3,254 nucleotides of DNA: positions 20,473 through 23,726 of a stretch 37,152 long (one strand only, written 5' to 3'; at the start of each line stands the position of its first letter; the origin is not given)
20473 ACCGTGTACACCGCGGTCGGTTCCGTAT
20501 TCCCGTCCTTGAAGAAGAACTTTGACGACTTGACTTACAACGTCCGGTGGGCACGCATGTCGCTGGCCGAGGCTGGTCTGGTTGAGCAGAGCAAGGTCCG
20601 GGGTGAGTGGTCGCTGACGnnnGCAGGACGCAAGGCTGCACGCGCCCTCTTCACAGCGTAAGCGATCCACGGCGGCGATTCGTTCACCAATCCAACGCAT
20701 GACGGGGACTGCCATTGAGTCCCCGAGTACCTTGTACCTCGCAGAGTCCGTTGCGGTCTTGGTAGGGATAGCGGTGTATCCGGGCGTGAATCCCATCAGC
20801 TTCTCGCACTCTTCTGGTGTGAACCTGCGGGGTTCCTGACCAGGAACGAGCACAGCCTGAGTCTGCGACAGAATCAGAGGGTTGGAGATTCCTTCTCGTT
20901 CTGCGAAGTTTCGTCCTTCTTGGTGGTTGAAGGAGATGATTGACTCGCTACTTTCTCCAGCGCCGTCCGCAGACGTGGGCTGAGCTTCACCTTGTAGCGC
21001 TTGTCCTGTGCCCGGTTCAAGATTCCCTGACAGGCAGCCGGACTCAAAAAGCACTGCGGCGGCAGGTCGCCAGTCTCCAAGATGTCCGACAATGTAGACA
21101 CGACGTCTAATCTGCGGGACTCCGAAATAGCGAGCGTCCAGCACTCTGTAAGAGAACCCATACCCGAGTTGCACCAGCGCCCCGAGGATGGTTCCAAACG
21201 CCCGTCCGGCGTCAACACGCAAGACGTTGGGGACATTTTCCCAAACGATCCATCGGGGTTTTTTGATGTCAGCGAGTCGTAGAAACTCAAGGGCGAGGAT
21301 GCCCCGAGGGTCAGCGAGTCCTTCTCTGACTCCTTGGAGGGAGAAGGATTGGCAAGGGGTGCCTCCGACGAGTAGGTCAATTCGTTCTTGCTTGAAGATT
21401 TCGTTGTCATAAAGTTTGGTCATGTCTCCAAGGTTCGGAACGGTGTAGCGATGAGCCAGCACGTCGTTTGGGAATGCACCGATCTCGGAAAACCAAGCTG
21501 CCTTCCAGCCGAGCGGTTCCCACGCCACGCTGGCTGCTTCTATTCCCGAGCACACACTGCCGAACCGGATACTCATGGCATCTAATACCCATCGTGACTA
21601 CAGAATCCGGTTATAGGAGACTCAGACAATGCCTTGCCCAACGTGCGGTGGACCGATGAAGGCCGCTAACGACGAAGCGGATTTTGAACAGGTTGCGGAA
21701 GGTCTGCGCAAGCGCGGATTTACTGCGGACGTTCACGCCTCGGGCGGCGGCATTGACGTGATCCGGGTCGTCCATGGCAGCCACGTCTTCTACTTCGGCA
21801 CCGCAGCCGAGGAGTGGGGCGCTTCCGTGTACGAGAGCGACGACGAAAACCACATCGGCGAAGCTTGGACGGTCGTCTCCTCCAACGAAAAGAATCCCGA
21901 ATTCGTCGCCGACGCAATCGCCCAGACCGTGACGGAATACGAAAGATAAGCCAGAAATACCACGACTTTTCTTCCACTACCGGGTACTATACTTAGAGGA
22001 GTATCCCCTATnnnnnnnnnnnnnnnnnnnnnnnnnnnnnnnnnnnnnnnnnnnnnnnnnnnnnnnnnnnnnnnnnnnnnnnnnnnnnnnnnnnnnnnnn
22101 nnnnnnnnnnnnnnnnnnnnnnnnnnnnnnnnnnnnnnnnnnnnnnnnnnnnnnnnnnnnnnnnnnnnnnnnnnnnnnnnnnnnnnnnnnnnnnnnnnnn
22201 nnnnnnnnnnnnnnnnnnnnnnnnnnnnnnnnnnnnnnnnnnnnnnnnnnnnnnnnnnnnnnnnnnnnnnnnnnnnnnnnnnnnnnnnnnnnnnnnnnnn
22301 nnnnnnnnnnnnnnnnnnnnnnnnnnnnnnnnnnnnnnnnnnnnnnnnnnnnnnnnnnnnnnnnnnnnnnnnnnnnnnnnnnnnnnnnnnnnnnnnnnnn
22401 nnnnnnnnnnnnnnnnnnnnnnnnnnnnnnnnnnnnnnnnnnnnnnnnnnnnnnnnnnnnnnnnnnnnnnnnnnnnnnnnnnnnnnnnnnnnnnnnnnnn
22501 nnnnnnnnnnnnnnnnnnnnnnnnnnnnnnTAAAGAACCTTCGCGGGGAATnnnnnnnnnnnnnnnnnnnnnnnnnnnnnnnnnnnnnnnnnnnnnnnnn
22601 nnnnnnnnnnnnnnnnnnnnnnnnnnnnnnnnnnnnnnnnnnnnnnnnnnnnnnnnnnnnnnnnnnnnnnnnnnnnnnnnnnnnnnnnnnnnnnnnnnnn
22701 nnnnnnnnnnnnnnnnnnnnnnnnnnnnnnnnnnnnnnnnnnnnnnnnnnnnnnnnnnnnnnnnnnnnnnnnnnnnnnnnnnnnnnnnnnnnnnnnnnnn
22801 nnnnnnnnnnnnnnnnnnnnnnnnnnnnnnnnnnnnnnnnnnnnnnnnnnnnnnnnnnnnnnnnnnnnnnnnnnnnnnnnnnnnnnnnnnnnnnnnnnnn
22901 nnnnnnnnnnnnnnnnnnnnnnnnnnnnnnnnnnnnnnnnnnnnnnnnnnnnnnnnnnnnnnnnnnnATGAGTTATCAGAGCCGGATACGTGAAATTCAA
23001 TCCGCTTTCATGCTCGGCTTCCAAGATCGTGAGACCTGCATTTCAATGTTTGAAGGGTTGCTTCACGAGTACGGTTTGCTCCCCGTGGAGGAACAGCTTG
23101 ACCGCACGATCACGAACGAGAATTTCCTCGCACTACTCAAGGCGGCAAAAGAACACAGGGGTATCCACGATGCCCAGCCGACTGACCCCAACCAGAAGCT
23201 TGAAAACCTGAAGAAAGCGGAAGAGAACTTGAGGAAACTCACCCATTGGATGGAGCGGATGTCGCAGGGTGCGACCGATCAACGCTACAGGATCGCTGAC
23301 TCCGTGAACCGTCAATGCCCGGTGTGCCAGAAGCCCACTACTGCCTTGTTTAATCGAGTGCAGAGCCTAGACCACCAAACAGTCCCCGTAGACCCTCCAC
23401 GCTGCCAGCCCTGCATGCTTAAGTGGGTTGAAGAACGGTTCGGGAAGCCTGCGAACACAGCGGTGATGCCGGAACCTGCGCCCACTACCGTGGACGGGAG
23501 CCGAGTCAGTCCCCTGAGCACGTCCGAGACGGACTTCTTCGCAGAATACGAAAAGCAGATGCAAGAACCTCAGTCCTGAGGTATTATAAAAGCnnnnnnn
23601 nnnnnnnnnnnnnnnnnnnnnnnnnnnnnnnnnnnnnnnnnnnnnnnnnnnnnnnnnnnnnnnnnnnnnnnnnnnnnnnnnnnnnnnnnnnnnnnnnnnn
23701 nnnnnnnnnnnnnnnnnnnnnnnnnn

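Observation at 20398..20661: Free-standing Mrr-N-like winged-helix protein sandwiched between two orphan methyltransferases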

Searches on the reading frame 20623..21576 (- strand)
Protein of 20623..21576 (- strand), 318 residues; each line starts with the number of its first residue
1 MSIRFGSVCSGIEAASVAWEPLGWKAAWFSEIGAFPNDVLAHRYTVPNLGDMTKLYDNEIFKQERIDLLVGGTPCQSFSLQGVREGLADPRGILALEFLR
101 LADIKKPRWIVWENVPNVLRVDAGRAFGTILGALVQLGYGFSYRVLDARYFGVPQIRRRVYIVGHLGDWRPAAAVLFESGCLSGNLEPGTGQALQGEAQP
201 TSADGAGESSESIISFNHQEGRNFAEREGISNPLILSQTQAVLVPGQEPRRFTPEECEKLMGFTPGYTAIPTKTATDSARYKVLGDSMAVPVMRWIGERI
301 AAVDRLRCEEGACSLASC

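Call 3: search_protein_families(library=pfam, proteins=[window:20623-21576:-], max_evalue=1)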
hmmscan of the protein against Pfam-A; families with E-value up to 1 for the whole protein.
window:20623-21576:- (318 aa): 1 family
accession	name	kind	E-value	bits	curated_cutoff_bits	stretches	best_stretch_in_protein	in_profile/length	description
PF00145.23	DNA_methylase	-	5.1e-51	174.5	22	2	4-168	2-164/324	C-5 cytosine-specific DNA methylase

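Call 6: search_protein_families(library=phrogs, proteins=[window:20623-21576:-], max_evalue=0.01)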
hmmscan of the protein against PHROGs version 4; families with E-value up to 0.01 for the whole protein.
window:20623-21576:- (318 aa): 13 families
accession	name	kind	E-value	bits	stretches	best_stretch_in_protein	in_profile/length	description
phrog_116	-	other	1.1e-80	273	1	1-302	206-491/779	DNA methyltransferase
phrog_363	-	other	2.1e-49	169.4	1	1-306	52-318/327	DNA methyltransferase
phrog_864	-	DNA, RNA and nucleotide metabolism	5.1e-42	145.4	2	16-198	654-854/1064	DNA primase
phrog_16528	-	other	3.4e-15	57.2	1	247-307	168-224/236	DNA methyltransferase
phrog_16427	-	other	8.2e-14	52.8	1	228-302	95-170/235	DNA methyltransferase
phrog_26324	-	other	8.3e-13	49.8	1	244-301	142-204/210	DNA methyltransferase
phrog_23296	-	other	6.4e-11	43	1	264-306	18-60/68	DNA methyltransferase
phrog_13621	-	unknown function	7.1e-09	36.6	1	247-303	52-111/121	-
phrog_31585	-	unknown function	3.9e-07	30.7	1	250-303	13-64/69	-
phrog_17284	-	unknown function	3.1e-06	27.7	1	249-300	159-210/245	-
phrog_29583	-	other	0.0018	18.1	1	63-123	76-136/468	DNA methyltransferase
phrog_56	-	other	0.0041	17.4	1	275-303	3-31/647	DNA methyltransferase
phrog_5999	-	other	0.0073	17.3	0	49-85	52-88/109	DNA methyltransferase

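Call 36: search_protein_families(library=ncbifam, proteins=[window:20623-21576:-], max_evalue=0.1)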
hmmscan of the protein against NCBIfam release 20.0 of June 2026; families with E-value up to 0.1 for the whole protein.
window:20623-21576:- (318 aa): 2 families
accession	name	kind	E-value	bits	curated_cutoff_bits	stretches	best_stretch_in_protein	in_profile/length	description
TIGR00675.1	dcm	superfamily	5e-48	164.4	100.65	2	7-166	3-161/329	DNA (cytosine-5-)-methyltransferase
NF007772.0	PRK10458.1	subfamily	4e-16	58.6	710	2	66-165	170-286/472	DNA cytosine methylase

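Call 37: search_protein_families(library=padloc, proteins=[window:20623-21576:-], max_evalue=0.01)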
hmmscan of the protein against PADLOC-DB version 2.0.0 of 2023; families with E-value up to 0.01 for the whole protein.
window:20623-21576:- (318 aa): 63 families (the best 25 are shown)
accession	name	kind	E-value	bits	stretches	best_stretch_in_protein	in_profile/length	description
PDLC03272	MTase_II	-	3.6e-56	189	2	2-165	74-235/407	Type II methyltransferase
PDLC03378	MTase_II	-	2.4e-35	120.5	1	49-167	51-169/344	Type II methyltransferase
PDLC03324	MTase_II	-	2.8e-32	110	1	2-302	5-300/408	Type II methyltransferase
PDLC03234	MTase_II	-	7.3e-30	102.5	1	58-165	65-174/375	Type II methyltransferase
PDLC00026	DruM2|DruM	-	1.5e-29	101.6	1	49-302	54-316/336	DNA cytosine methylase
PDLC03326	MTase_II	-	3.2e-29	100.3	1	57-166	66-176/412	Type II methyltransferase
PDLC03734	oMTase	-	2.9e-28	97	1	4-165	5-168/444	orphan methyltransferase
PDLC03329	MTase_II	-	1.5e-27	94.9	2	51-168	63-185/407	Type II methyltransferase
PDLC03217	MTase_II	-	4.5e-27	92.8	1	21-164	42-183/703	Type II methyltransferase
PDLC03242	MTase_II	-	5.7e-27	92.7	1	7-168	105-263/409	Type II methyltransferase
PDLC03286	MTase_II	-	7e-27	92.4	1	9-168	7-171/185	Type II methyltransferase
PDLC00033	DruM2|DruM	-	8.6e-27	92.4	1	61-164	87-189/368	DNA cytosine methylase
PDLC03361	MTase_II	-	1.8e-26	91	2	65-166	162-283/455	Type II methyltransferase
PDLC00027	DruM2|DruM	-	4.6e-26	90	1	58-166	64-172/361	DNA cytosine methylase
PDLC02653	DrmMII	-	1.7e-25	87.7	2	1-165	3-173/333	DrmMII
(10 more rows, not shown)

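Call 85: search_dna_similar(query=window:20623-21576:-, collection=phages, mode=protein, max_evalue=1e-30, max_rows=15)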
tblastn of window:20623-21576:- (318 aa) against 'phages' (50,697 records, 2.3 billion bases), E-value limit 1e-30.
Records with a match: 75; places in all: 75; records where one place covers at least 80% of the query: 48.
Best place of each record, by identity: 60-80% 1; <60% 74.
By first word of the organism name: Caulobacter 10; Brevundimonas 8; Escherichia 7; Enterobacter 7; Pectobacterium 6; Citrobacter 5; Pseudomonas 3; Roseobacter 2; Caudoviricetes 2; Burkholderia 2; and 16 more.
By host as written in the record: - 17; Caulobacter vibrioides CB15 12; Pectobacterium carotovorum 6; Brevundimonas pondensis LVF1 6; Escherichia coli 5; Enterobacter cloacae 5; Roseobacter sp. FZCC0197 2; Klebsiella pneumoniae 2; and 19 more.
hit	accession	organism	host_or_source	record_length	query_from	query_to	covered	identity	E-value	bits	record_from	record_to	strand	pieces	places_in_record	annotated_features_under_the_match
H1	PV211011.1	Roseobacter phage CRP-821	Roseobacter sp. FZCC0197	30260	3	306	96%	48.3%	6e-88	293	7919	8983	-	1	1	DNA cytosine methyltransferase | hypothetical protein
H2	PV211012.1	Roseobacter phage CRP-822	Roseobacter sp. FZCC0197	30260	3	306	96%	48.3%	6e-88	293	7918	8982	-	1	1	DNA cytosine methyltransferase | hypothetical protein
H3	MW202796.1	Caudoviricetes sp.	Manatee Spring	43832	2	305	96%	42.2%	6e-77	261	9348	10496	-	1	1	cytosine specific methyltransferase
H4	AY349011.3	Burkholderia phage Bcep22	-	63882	3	302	94%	42.2%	4e-62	218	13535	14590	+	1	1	putative DNA methylase | hypothetical protein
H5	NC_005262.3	Burkholderia phage Bcep22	-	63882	3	302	94%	42.2%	4e-62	218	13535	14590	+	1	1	DNA methyltransferase | hypothetical protein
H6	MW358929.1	Providencia phage PSTRCR_117lys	sewage sample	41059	3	302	94%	41.7%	1e-58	208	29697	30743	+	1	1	DNA-cytosine methyltransferase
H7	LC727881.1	Stx2c-converting phage Stx2c_JNE082796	-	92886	2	300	94%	41.2%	3e-62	219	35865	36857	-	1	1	region of the inserted Bacteriophage Mu-like phage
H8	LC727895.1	Stx1a-converting phage Stx1_JNE122137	-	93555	2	300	94%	41.2%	3e-62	219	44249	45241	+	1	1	region of the inserted Bacteriophage Mu-like phage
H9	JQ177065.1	Pectobacterium phage ZF40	Pectobacterium carotovorum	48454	5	300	93%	40.4%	4e-53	192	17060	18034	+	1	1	putative methylase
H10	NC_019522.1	Pectobacterium phage ZF40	Pectobacterium carotovorum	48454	5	300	93%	40.4%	4e-53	192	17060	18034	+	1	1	DNA methyltransferase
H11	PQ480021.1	Caulobacter phage DMCA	Caulobacter vibrioides CB15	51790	5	188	58%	64.9%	2e-69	239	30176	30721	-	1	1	cytosine-specific DNA methyltransferase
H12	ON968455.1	Pseudanabaena phage Pan4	Pseudanabaena sp.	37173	1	244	77%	48.7%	4e-63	221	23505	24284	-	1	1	DNA cytosine methyltransferase | DNA methylase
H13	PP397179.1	Morganella phage vB_Mm5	Morganella morganii 5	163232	5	300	93%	39.5%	1e-53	194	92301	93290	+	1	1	DNA (cytosine-5-)-methyltransferase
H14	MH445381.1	Escherichia phage P1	Escherichia coli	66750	5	289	90%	39.1%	7e-51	186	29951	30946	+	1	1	methyl-directed repair DNA adenine methylase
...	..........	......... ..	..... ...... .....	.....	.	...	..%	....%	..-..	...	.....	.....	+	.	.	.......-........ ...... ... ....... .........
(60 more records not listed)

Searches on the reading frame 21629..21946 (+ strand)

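Call 3: search_protein_families(library=pfam, proteins=[window:21629-21946:+], max_evalue=1)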
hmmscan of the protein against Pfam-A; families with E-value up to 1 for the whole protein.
window:21629-21946:+ (106 aa): 3 families
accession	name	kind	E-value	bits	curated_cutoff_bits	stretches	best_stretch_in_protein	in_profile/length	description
PF14064.11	HmuY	-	0.067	13.7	27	1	9-89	46-110/157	HmuY protein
PF01225.30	Mur_ligase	-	0.13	13.1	21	1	56-95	36-73/95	Mur ligase family, catalytic domain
PF09297.16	Zn_ribbon_NUD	-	0.24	11.6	24.8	1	3-13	6-16/32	NADH pyrophosphatase zinc ribbon domain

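Call 6: search_protein_families(library=phrogs, proteins=[window:21629-21946:+], max_evalue=0.01)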
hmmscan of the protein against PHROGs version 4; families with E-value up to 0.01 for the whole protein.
window:21629-21946:+ (106 aa): 0 families

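Call 36: search_protein_families(library=ncbifam, proteins=[window:21629-21946:+], max_evalue=0.1)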
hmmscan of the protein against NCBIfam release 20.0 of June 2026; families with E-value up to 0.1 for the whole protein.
window:21629-21946:+ (106 aa): 0 families

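Call 37: search_protein_families(library=padloc, proteins=[window:21629-21946:+], max_evalue=0.01)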
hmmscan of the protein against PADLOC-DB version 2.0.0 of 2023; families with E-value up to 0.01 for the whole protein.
window:21629-21946:+ (106 aa): 0 families

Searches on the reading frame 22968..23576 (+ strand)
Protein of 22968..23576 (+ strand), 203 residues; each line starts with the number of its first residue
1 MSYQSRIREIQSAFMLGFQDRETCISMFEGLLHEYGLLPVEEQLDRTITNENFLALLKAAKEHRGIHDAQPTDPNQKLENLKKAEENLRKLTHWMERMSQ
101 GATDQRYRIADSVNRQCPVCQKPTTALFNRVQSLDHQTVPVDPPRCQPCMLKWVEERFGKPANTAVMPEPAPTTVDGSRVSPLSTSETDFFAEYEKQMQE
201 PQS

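Call 6: search_protein_families(library=phrogs, proteins=[window:22968-23576:+], max_evalue=0.01)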
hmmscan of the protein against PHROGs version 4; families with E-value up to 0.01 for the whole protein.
window:22968-23576:+ (203 aa): 1 family
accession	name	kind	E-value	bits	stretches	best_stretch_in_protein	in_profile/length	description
phrog_4051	-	unknown function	0.0066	17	1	26-113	97-184/247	-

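Call 7: search_protein_families(library=pfam, proteins=[window:22968-23576:+], max_evalue=0.01)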
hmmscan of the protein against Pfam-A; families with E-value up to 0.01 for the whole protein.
window:22968-23576:+ (203 aa): 0 families
